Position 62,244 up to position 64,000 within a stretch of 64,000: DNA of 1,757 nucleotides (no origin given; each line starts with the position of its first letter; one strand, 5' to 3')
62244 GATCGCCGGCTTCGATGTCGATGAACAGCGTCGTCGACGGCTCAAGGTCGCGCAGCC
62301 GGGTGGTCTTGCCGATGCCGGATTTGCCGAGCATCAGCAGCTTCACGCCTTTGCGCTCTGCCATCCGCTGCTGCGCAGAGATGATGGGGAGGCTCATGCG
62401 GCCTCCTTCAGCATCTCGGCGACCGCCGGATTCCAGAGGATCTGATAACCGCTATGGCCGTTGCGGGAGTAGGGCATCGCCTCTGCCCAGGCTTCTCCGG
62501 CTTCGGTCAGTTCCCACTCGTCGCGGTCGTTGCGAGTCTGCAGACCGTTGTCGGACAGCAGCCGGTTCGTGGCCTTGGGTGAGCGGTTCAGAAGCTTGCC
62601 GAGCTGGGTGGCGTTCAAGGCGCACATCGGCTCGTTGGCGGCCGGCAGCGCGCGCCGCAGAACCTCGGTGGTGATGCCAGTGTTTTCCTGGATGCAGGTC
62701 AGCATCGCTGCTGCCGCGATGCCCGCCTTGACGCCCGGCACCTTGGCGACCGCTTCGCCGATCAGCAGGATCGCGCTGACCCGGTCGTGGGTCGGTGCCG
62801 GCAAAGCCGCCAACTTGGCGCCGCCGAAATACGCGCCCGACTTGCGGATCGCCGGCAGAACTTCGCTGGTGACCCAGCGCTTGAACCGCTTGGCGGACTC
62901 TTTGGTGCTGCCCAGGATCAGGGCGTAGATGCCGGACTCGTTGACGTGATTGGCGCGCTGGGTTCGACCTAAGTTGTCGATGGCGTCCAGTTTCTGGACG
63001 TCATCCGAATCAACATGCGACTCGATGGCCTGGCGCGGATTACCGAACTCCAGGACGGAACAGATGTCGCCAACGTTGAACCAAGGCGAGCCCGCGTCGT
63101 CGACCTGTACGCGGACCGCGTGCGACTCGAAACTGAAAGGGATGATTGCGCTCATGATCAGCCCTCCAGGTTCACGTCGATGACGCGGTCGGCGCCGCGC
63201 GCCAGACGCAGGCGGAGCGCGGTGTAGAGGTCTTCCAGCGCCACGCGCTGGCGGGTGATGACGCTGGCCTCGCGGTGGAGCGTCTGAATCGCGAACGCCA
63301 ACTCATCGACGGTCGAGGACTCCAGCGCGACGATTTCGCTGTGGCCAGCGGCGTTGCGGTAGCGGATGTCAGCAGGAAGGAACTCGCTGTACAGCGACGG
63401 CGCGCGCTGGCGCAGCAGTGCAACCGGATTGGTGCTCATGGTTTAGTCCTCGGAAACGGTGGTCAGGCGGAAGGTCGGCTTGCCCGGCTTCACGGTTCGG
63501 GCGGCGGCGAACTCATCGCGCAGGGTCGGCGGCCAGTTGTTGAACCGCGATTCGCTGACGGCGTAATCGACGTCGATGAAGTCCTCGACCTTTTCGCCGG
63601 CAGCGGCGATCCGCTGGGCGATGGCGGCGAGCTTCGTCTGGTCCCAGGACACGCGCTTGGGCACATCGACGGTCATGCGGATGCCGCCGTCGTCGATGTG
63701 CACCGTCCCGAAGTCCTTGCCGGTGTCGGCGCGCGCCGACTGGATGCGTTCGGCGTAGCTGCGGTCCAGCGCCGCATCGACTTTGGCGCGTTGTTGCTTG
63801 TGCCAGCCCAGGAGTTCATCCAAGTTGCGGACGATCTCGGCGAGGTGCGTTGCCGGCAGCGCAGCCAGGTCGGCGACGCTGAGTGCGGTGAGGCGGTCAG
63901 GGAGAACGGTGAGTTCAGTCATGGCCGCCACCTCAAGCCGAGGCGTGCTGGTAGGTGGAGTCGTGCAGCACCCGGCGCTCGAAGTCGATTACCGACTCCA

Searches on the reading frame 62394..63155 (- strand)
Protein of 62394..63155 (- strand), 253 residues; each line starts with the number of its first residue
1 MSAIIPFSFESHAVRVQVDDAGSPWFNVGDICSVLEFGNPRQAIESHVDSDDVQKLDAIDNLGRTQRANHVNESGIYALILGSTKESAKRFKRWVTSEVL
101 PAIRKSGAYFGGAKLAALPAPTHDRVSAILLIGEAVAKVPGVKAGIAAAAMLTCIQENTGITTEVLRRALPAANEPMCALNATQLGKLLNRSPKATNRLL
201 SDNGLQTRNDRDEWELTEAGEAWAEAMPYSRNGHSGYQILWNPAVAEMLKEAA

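Call 24: search_protein_families(library=pfam, proteins=[window:62394-63155:-], max_evalue=0.001)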
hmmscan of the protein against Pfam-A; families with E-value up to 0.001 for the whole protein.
window:62394-63155:- (253 aa): 1 family
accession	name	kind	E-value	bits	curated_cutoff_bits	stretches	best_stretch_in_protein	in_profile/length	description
PF02498.22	Bro-N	-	1.4e-22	80.6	25.6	1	14-101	2-96/96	BRO family, N-terminal domain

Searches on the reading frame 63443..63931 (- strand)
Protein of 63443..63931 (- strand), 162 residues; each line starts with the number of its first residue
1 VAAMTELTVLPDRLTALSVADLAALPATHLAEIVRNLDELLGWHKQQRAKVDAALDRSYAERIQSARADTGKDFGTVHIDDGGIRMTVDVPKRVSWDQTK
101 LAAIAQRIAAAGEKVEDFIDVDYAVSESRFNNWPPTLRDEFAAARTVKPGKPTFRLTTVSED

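Call 24: search_protein_families(library=pfam, proteins=[window:63443-63931:-], max_evalue=0.001)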
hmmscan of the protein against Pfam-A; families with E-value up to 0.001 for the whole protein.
window:63443-63931:- (162 aa): 1 family
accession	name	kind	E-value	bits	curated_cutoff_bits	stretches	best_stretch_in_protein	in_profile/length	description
PF23791.1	DUF7173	-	2.3e-07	31.4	27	1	43-158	22-140/145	Family of unknown function (DUF7173)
